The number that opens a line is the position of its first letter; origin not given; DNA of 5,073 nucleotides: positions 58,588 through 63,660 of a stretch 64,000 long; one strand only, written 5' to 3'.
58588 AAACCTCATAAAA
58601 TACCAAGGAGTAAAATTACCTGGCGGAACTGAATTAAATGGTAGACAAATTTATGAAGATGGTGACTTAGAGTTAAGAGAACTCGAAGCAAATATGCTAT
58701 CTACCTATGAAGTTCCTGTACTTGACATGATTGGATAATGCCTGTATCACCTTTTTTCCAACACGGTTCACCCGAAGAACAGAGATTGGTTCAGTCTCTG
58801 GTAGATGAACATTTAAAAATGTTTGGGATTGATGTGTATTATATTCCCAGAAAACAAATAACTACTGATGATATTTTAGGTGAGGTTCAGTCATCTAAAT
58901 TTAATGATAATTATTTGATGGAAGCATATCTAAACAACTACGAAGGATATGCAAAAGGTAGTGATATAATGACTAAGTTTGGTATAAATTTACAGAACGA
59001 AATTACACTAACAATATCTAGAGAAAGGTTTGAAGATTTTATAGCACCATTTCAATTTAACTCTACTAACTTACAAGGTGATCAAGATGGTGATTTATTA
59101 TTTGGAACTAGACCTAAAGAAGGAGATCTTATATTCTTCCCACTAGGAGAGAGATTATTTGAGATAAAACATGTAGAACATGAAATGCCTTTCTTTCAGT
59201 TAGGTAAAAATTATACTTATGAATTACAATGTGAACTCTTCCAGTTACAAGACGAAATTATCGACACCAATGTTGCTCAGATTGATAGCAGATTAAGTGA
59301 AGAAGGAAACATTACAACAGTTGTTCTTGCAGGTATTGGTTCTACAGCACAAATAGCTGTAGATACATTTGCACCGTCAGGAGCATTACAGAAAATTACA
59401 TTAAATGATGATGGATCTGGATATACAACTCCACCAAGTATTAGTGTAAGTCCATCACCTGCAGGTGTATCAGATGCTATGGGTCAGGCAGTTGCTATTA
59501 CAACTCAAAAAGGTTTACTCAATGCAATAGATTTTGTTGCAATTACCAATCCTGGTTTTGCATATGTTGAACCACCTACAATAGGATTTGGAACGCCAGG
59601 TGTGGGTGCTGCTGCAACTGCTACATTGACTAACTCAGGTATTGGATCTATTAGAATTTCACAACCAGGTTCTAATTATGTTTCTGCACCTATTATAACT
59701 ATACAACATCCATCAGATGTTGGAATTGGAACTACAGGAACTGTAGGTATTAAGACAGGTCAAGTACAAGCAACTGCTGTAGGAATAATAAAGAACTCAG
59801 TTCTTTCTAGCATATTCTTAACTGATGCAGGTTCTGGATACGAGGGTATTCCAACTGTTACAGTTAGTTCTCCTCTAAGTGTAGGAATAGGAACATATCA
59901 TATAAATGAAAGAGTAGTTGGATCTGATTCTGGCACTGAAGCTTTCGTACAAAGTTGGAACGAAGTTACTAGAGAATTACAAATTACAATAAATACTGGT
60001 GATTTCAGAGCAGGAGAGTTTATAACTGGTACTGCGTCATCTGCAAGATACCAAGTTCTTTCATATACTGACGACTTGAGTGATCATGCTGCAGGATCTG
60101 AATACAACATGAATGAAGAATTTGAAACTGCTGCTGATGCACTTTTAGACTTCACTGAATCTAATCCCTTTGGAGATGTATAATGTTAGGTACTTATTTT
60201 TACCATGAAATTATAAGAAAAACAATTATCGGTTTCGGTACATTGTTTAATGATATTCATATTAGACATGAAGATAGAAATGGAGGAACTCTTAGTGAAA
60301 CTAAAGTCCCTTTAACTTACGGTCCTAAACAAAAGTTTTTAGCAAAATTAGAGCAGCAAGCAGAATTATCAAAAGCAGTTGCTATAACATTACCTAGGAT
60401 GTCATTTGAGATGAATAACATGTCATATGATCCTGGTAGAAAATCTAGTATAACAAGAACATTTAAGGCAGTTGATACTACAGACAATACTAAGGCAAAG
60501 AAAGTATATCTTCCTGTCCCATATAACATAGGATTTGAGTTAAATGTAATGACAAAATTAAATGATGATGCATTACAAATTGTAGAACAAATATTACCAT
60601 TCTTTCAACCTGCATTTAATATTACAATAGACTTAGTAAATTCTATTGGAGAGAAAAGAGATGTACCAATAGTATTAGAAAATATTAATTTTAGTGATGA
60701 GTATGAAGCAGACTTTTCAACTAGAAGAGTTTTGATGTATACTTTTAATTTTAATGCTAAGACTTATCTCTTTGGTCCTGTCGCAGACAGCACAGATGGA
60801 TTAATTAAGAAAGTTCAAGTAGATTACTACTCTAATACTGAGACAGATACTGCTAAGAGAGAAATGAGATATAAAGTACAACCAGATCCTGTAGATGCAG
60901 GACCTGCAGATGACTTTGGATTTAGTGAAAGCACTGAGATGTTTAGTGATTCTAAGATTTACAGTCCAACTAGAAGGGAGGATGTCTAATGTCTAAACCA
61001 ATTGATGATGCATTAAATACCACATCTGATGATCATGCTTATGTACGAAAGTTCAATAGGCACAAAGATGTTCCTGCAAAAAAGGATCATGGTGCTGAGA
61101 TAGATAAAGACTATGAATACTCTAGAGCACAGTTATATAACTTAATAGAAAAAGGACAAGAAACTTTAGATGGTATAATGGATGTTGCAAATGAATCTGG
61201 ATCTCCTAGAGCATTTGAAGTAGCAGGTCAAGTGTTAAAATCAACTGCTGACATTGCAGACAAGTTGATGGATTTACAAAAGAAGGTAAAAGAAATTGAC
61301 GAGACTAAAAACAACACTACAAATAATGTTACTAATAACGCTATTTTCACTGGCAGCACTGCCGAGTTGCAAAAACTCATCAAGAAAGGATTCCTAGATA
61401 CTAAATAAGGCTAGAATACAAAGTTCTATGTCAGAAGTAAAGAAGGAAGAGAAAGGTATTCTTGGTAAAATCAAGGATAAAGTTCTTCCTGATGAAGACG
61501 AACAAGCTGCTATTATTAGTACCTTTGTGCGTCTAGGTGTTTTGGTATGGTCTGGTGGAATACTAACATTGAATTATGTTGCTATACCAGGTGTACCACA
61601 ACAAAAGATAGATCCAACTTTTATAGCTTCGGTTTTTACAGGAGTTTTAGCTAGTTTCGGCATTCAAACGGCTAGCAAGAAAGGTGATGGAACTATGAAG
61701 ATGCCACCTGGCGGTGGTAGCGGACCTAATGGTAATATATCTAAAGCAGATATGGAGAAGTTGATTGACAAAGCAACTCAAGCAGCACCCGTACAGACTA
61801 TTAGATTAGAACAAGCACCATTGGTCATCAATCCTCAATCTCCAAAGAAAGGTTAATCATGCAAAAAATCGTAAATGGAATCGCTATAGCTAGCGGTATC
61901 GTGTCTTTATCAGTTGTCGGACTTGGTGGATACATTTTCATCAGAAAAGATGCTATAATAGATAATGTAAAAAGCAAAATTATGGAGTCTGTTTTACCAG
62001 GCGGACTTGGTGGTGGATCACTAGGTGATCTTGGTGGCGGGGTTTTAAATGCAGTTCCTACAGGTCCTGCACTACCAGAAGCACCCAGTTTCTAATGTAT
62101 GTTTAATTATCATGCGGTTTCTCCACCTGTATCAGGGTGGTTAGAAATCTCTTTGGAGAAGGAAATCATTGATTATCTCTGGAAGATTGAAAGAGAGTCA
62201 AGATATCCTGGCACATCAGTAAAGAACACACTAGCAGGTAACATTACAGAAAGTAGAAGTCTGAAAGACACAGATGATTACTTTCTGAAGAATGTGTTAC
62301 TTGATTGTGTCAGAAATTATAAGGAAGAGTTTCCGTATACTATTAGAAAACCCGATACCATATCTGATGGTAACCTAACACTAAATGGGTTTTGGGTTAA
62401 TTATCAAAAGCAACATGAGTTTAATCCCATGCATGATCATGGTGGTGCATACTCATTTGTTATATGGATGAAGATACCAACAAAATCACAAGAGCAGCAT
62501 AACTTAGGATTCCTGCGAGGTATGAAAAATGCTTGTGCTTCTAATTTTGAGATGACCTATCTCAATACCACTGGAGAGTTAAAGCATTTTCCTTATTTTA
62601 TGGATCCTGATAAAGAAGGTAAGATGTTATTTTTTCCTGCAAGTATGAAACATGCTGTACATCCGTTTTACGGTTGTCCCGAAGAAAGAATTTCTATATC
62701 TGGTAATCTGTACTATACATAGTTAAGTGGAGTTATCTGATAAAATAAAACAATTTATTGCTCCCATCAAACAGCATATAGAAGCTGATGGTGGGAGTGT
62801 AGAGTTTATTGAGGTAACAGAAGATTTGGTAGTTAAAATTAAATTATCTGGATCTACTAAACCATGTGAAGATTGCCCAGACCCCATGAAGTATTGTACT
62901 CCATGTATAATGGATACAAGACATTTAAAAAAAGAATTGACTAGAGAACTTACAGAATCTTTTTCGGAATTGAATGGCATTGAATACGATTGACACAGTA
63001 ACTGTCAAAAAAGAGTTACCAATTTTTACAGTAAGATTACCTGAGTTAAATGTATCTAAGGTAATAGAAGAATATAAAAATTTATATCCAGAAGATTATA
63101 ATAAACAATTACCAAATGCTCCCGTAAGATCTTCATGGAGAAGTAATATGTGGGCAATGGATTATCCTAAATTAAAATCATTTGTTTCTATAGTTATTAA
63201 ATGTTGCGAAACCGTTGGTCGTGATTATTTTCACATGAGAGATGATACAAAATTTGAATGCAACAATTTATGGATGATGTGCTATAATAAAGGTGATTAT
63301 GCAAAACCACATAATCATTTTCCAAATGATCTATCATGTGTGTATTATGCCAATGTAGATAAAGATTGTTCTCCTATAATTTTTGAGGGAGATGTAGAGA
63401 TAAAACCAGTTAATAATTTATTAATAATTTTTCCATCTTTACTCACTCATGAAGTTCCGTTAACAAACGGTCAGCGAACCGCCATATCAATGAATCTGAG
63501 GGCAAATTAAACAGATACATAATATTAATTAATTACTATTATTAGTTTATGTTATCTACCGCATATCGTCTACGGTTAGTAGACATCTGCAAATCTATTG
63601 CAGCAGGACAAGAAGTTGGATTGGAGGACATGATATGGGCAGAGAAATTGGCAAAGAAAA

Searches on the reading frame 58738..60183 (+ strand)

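Call 40: search_protein_families(library=pfam, proteins=[window:58738-60183:+], max_evalue=0.001)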
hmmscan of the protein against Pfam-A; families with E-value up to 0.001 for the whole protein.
window:58738-60183:+ (481 aa): 1 family
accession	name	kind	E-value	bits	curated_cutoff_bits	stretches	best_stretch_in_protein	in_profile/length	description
PF11649.13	T4_neck-protein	-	2.4e-29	103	25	1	12-184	40-195/278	Virus neck protein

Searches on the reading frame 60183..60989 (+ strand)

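Call 40: search_protein_families(library=pfam, proteins=[window:60183-60989:+], max_evalue=0.001)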
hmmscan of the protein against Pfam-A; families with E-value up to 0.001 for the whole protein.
window:60183-60989:+ (268 aa): 1 family
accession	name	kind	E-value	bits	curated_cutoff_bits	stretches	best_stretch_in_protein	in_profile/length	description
PF16724.11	T4-gp15_tss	-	5.9e-90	301.2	25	1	5-254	1-242/245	T4-like virus Myoviridae tail sheath stabiliser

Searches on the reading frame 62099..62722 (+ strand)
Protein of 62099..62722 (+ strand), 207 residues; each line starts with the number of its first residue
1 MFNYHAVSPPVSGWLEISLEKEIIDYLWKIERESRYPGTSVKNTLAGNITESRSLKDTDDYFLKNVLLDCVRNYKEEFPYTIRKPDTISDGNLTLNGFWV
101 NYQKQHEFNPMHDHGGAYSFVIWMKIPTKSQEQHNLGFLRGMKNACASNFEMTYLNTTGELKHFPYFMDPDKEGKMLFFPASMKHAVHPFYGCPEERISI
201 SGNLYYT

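Call 40: search_protein_families(library=pfam, proteins=[window:62099-62722:+], max_evalue=0.001)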
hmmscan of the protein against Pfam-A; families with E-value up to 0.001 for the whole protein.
window:62099-62722:+ (207 aa): 2 families
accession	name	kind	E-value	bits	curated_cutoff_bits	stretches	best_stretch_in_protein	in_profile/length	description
PF13759.12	2OG-FeII_Oxy_5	-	5.3e-11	43.2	27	1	98-203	2-101/101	Putative 2OG-Fe(II) oxygenase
PF13640.12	2OG-FeII_Oxy_3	-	0.00063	21.1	27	0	170-204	62-97/98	2OG-Fe(II) oxygenase superfamily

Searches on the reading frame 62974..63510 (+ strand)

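Call 40: search_protein_families(library=pfam, proteins=[window:62974-63510:+], max_evalue=0.001)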
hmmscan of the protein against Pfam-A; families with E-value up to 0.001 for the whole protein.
window:62974-63510:+ (178 aa): 2 families
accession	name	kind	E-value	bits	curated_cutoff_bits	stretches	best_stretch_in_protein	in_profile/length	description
PF13759.12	2OG-FeII_Oxy_5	-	3e-10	40.8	27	1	99-138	2-41/101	Putative 2OG-Fe(II) oxygenase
PF13640.12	2OG-FeII_Oxy_3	-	0.00029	22.2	27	1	100-175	2-97/98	2OG-Fe(II) oxygenase superfamily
